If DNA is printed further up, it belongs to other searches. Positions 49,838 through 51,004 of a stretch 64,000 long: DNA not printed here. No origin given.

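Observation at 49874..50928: Autonomous TIR-like (CAP12/PycTIR-type) domain gene with an uncharacterised N-terminal domain, inserted between metG and a convergent amidohydrolase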

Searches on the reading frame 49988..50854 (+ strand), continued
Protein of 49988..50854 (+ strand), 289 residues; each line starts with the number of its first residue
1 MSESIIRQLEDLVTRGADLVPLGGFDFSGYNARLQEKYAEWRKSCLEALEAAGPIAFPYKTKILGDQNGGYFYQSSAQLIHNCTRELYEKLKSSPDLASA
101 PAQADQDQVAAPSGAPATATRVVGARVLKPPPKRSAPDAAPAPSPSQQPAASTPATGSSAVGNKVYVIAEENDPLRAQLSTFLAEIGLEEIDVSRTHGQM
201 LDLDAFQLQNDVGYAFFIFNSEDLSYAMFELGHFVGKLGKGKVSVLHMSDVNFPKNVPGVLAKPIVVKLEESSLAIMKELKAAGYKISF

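Call 15: find_encoding_contigs(protein=P0096, flank=8000, max_places=2)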
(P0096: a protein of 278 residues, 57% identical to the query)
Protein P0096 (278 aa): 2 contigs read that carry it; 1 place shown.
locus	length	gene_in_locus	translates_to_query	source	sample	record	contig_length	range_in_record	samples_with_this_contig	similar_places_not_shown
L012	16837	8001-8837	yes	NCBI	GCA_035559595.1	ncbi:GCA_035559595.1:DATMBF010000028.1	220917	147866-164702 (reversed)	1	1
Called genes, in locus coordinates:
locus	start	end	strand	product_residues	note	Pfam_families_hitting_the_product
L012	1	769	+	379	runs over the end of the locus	PF13177:DNA_pol3_delta2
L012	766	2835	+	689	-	PF00133:tRNA-synt_1, PF09334:tRNA-synt_1g, PF08264:Anticodon_1, PF19303:Anticodon_3, PF01588:tRNA_bind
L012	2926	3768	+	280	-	PF01040:UbiA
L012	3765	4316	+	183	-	PF02441:Flavoprotein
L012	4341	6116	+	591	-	PF20695:UbiD_N, PF01977:UbiD, PF20696:UbiD_C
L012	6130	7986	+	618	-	PF04055:Radical_SAM, PF19288:CofH_C, PF02621:VitK2_biosynth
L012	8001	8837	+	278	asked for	PF10137:CAP12-PCTIR_TIR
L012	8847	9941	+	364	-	PF04055:Radical_SAM, PF19288:CofH_C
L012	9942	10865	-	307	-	PF04909:Amidohydro_2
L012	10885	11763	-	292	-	PF02621:VitK2_biosynth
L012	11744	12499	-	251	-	PF00891:Methyltransf_2 (weak), PF01209:Ubie_methyltran, PF13489:Methyltransf_23, PF13847:Methyltransf_31, PF08241:Methyltransf_11, PF08242:Methyltransf_12, PF13649:Methyltransf_25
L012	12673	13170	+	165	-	-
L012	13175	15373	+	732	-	PF13620:CarboxypepD_reg, PF13715:CarbopepD_reg_2, PF07715:Plug, PF00593:TonB_dep_Rec_b-barrel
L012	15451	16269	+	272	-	PF01026:TatD_DNase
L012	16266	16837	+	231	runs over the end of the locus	PF03315:SDH_beta, PF01842:ACT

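Call 24: find_related_loci(query=A1, collection=metagenome_contigs, flank=10000)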
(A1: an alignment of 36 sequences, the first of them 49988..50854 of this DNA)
Query A1 (289 aa) in metagenome_contigs; peptide patterns used: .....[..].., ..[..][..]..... (x = any residue, [..] = any of these).
144 stretches matched a pattern; 107 encode a relative of the query (tblastn E <= 1e-3); the best 80 are kept; 80 distinct loci.
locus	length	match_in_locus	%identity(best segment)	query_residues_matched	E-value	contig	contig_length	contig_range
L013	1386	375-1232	68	1-289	2e-137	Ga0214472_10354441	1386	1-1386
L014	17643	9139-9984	60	1-289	2e-113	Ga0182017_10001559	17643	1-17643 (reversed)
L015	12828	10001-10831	61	1-289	3e-113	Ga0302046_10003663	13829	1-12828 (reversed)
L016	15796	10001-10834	65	1-289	8e-113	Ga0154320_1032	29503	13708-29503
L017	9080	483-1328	60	1-289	1e-111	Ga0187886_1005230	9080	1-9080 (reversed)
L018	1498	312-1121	61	1-289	2e-120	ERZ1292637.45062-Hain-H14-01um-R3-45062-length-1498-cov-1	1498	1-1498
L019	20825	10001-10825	60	1-289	4e-111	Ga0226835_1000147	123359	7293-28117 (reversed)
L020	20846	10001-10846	60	1-289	4e-111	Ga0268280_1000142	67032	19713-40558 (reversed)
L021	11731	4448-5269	62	1-289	1e-110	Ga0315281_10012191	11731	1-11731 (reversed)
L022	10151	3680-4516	59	1-289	7e-109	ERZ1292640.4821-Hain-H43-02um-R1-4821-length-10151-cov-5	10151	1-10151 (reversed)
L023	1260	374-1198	62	1-289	6e-118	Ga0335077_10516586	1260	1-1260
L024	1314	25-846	63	1-289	1e-117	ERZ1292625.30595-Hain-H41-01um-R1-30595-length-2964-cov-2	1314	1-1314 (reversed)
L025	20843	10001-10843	64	1-289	1e-114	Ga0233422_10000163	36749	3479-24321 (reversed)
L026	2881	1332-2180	61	1-289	3e-110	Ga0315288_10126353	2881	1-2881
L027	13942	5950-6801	59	1-288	2e-106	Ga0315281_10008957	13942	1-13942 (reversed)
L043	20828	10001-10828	60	1-289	1e-104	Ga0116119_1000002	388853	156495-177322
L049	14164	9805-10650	57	1-289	2e-102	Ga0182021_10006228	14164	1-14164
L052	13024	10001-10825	57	1-289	8e-102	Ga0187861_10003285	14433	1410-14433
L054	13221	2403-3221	56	1-289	8e-102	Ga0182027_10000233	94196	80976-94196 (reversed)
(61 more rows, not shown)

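Call 27: predict_structure(alignment_id=A1)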
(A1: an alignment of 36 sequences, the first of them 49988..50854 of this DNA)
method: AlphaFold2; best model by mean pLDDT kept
length: 289 residues; sequences in the alignment: 36
mean_pLDDT: 79.6   pTM: 0.48
mean pLDDT of the five models: 79.6, 79.2, 79.1, 78.7, 72.8
residues with pLDDT >= 90: 120; 70-90: 95; 50-70: 33; < 50: 41
segments of 3 or more residues with pLDDT < 50: 104-106, 109-111, 113-128, 133-136, 138-140, 150-153, 155-158
pLDDT, mean of each block of 10 residues (from residue 1): 91 95 67 88 95 94 85 87 97 86 52 43 44 49 51 48 90 91 94 91 90 91 83 92 87 81 75 87 84
secondary structure, 60 per line:
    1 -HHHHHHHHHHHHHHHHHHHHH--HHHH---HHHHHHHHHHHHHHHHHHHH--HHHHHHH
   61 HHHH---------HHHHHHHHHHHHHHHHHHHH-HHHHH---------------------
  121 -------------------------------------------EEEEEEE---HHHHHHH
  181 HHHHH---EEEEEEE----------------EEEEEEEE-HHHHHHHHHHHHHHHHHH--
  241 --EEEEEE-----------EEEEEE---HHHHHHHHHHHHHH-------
elements in order: H2-22 H25-28 H32-51 H54-64 H74-93 H95-99 E164-170 H174-185 E189-195 E212-219 H221-238 E243-248 E260-265 H269-282

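Call 30: fold_search(model_id=the predicted structure, library=pdb)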
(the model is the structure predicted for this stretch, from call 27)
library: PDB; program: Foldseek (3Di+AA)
matches with E <= 10: 964; with E <= 0.001: 0
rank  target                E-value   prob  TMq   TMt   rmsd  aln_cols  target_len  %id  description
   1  9lmq_D                1.2e-03  1.00  0.30  0.28   5.7       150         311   13  Cryo-EM structure of TIR-STING/c-di-GMP complex (released 2025-08-27)
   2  9lmq_B                5.6e-03  1.00  0.32  0.30   5.2       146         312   13  Cryo-EM structure of TIR-STING/c-di-GMP complex (released 2025-08-27)
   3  6y3x_A                6.3e-03  1.00  0.31  0.14   4.3       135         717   12  Crystal structure of the Francisella novicida lysine decarboxylase LdcF (released 2021-01-27)
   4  9lmq_A                8.0e-03  1.00  0.29  0.28   5.7       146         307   13  Cryo-EM structure of TIR-STING/c-di-GMP complex (released 2025-08-27)
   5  3cg4                  9.5e-03  1.00  0.28  0.55   4.6       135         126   15  Crystal structure of response regulator receiver domain protein (CheY-like) from Methanospirillum hungatei JF-1 (released 2008-03-11)
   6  9lmr_C                1.2e-02  1.00  0.30  0.29   5.0       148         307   14  Cryo-EM structure of TIR-STING/c-di-GMP complex fiber (released 2025-08-27)
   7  2aml_B                1.3e-02  0.98  0.25  0.21   6.1       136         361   12  Crystal structure of Lmo0035 protein (46906266) from LISTERIA MONOCYTOGENES 4b F2365 at 1.50 A resolution (released 2005-10-18)
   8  9lmr_A                1.5e-02  1.00  0.32  0.30   4.5       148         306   14  Cryo-EM structure of TIR-STING/c-di-GMP complex fiber (released 2025-08-27)
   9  7w9h_A                1.8e-02  0.99  0.27  0.53   4.8       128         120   16  Crystal structure of the receiver domain of the transcription regulator FleR from Pseudomonas aeruginosa (released 2022-12-14)
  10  7qz2_B                1.9e-02  0.99  0.29  0.53   5.3       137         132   14  Crystal structure of GacS D1 domain in complex with BeF3- (released 2022-07-06)
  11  9lmr_B                2.1e-02  1.00  0.32  0.30   5.1       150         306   13  Cryo-EM structure of TIR-STING/c-di-GMP complex fiber (released 2025-08-27)
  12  2l82_MODEL_1_A        2.4e-02  0.90  0.23  0.36   6.7       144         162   14  Solution NMR Structure of de novo designed protein, P-loop NTPase fold, Northeast Structural Genomics Consorti (released 2011-02-09)
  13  8h5v_B                2.5e-02  0.96  0.25  0.46   6.3       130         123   19  Crystal structure of the FleQ domain of Vibrio cholerae FlrA (released 2022-11-02)
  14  2aml_A                2.5e-02  0.96  0.25  0.21   6.1       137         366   12  Crystal structure of Lmo0035 protein (46906266) from LISTERIA MONOCYTOGENES 4b F2365 at 1.50 A resolution (released 2005-10-18)
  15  4h60                  2.7e-02  0.98  0.27  0.54   4.9       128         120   14  High resolution structure of Vibrio cholerae chemotaxis protein CheY4 crystallized in low pH (4.0) condition (released 2013-08-07)
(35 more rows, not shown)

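Call 31: search_protein_families(library=pfam, proteins=[L012:6130-7983:+, L012:8847-9938:+, L012:10885-11760:-, L006:7961-8551:+, L006:9067-9987:+], max_evalue=0.001)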
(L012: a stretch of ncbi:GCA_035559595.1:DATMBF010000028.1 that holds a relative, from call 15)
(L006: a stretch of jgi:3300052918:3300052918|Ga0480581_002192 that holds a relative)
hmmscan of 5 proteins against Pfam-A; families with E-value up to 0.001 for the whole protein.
L012:6130-7983:+ (618 aa): 3 families
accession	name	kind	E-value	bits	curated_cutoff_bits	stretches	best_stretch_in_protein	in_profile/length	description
PF02621.19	VitK2_biosynth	-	7.3e-47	160.4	26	1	364-611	3-252/252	Menaquinone biosynthesis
PF19288.4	CofH_C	-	7.9e-17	61.7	27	1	241-358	3-121/125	CofH/MqnC C-terminal region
PF04055.27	Radical_SAM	-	1.1e-16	61.9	29.5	1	62-227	1-161/166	Radical SAM superfamily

L012:8847-9938:+ (364 aa): 2 families
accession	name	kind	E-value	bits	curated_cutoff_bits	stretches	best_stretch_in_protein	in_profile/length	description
PF19288.4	CofH_C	-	6.7e-34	116.9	27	1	241-358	3-122/125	CofH/MqnC C-terminal region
PF04055.27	Radical_SAM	-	3.8e-26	92.7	29.5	1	59-231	2-165/166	Radical SAM superfamily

L012:10885-11760:- (291 aa): 1 family
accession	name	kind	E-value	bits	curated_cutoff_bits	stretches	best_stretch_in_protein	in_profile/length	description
PF02621.19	VitK2_biosynth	-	4.8e-73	246.2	26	1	19-278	1-252/252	Menaquinone biosynthesis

L006:7961-8551:+ (197 aa): 0 families

L006:9067-9987:+ (307 aa): 1 family
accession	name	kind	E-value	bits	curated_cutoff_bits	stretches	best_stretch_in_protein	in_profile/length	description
PF13181.12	TPR_8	-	5.5e-05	23.5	25.7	0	245-262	13-30/34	Tetratricopeptide repeat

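Call 83: search_solved_structures(query=A2, max_evalue=1, show_alignments=3)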
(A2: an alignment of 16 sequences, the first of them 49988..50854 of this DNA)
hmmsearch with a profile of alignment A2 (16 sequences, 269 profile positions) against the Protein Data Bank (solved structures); distinct sequences matched with E-value up to 1: 5.
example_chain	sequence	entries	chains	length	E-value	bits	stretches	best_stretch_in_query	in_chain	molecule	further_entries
7un8_A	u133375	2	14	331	6.1e-09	39.2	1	140-248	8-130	CD-NTase-associated protein 12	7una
9lmq_A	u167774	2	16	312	1.9e-07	34.3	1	143-248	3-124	CD-NTase-associated protein 12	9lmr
8a3w_Sh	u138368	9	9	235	0.55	13.1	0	94-204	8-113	Putative RNA binding protein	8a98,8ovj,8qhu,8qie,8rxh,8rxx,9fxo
5zvl_A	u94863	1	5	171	0.73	12.7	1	124-229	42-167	Glutaredoxin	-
2km6_A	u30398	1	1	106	0.8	12.6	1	127-173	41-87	NACHT, LRR and PYD domains-containing protein 7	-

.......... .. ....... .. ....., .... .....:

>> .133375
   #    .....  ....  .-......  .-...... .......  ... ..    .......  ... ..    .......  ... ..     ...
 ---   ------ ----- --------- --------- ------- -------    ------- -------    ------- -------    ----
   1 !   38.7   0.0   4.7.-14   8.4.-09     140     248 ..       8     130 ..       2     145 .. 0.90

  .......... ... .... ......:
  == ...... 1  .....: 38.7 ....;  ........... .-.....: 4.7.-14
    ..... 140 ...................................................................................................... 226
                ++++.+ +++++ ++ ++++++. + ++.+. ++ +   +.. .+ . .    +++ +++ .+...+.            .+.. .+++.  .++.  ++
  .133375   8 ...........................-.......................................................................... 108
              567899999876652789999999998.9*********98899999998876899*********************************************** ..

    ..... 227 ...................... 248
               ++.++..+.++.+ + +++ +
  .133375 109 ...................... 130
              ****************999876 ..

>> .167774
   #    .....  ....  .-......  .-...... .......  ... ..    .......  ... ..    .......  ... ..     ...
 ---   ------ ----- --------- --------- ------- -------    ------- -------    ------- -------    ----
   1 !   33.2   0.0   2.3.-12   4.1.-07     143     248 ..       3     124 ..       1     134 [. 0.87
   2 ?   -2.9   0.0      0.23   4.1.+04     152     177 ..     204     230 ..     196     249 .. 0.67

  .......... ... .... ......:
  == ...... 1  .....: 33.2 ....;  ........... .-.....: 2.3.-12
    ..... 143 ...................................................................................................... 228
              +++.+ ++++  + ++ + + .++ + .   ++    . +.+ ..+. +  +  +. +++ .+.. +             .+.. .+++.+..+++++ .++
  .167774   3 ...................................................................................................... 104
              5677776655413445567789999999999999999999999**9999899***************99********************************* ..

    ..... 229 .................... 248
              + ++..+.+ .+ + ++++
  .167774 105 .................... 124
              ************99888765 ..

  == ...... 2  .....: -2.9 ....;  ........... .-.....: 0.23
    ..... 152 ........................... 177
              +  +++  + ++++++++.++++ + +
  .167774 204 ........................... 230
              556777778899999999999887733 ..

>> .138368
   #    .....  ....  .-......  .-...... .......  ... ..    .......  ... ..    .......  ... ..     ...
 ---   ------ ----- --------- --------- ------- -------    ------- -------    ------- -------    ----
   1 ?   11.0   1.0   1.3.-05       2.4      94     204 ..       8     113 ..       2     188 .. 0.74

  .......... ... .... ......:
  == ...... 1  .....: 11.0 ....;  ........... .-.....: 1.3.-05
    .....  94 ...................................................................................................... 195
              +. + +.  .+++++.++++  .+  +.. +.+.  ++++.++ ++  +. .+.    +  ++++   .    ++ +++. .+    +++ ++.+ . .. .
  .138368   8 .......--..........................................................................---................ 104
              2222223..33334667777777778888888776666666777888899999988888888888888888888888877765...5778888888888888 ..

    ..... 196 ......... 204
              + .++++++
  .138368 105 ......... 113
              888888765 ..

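Call 88: find_homologous_proteins(query=L012:6130-7983:+, max_evalue=1e-50)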
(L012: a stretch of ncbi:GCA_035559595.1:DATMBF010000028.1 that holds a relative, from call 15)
Query L012:6130-7983:+ (618 aa): 8000 proteins with E <= 1e-50 among 8000 candidates; the best 120 are listed.
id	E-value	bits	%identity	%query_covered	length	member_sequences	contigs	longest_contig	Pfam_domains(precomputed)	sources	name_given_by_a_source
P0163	0.0e+0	1420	100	100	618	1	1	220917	PF04055.28,PF02621.20,PF19288.5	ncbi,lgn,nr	ncbi:MAG TPA: aminofutalosine synthase MqnE [Bacteroidota bacterium]|nr:aminofutalosine synthase Mqn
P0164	0.0e+0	1411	99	100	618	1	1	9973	PF04055.28,PF02621.20,PF19288.5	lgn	-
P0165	0.0e+0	1186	81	100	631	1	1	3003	PF04055.28,PF02621.20,PF19288.5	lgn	-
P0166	0.0e+0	1174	80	100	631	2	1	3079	PF04055.28,PF02621.20,PF19288.5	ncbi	-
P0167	0.0e+0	1171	80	100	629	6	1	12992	PF04055.28,PF02621.20,PF19288.5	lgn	-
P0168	0.0e+0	1156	79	100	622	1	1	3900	PF04055.28,PF02621.20,PF19288.5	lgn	-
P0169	0.0e+0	1152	79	99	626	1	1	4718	PF04055.28,PF02621.20,PF19288.5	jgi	-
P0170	0.0e+0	1144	79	99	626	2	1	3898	PF04055.28,PF02621.20,PF19288.5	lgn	-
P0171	0.0e+0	1140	77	100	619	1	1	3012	PF04055.28,PF02621.20,PF19288.5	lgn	-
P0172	0.0e+0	1139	79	99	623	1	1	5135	PF04055.28,PF02621.20,PF19288.5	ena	-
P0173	0.0e+0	1137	77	100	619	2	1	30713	PF04055.28,PF02621.20,PF19288.5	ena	-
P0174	0.0e+0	1137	77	100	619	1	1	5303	PF04055.28,PF02621.20,PF19288.5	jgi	jgi:aminodeoxyfutalosine synthase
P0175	0.0e+0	1137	79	100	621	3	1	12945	PF04055.28,PF02621.20,PF19288.5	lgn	-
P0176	0.0e+0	1135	78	99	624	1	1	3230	PF04055.28,PF02621.20,PF19288.5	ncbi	-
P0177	0.0e+0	1135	79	99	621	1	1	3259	PF04055.28,PF02621.20,PF19288.5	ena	-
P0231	0.0e+0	1106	77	99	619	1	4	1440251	PF04055.28,PF02621.20,PF19288.5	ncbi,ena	-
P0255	0.0e+0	1098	76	99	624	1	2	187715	PF04055.28,PF02621.20,PF19288.5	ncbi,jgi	jgi:aminodeoxyfutalosine synthase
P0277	0.0e+0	1092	75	98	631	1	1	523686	PF04055.28,PF02621.20,PF19288.5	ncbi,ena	-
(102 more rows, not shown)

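Call 89: find_encoding_contigs(protein=P0231, flank=5000, max_places=1)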
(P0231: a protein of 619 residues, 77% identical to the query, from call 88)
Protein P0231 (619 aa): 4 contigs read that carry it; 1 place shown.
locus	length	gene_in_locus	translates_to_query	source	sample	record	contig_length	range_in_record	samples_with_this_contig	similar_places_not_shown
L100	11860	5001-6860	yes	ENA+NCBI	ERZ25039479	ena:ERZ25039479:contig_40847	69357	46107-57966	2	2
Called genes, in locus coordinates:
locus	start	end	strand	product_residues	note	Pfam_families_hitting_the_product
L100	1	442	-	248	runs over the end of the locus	PF00753:Lactamase_B, PF13483:Lactamase_B_3, PF12706:Lactamase_B_2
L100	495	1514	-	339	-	PF00180:Iso_dh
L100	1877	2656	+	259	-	PF01040:UbiA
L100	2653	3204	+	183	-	PF02441:Flavoprotein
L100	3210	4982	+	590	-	PF20695:UbiD_N, PF01977:UbiD, PF20696:UbiD_C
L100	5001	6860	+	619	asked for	PF04055:Radical_SAM, PF19288:CofH_C, PF02621:VitK2_biosynth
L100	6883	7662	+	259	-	PF10137:CAP12-PCTIR_TIR (weak)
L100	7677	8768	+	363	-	PF04055:Radical_SAM, PF19288:CofH_C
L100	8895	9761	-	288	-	PF13748:ABC_membrane_3, PF00664:ABC_membrane (weak)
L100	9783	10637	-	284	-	PF02621:VitK2_biosynth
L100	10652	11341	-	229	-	PF01209:Ubie_methyltran, PF13489:Methyltransf_23, PF02353:CMAS (weak), PF13847:Methyltransf_31, PF08241:Methyltransf_11, PF08242:Methyltransf_12, PF13649:Methyltransf_25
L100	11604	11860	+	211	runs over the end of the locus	PF08447:PAS_3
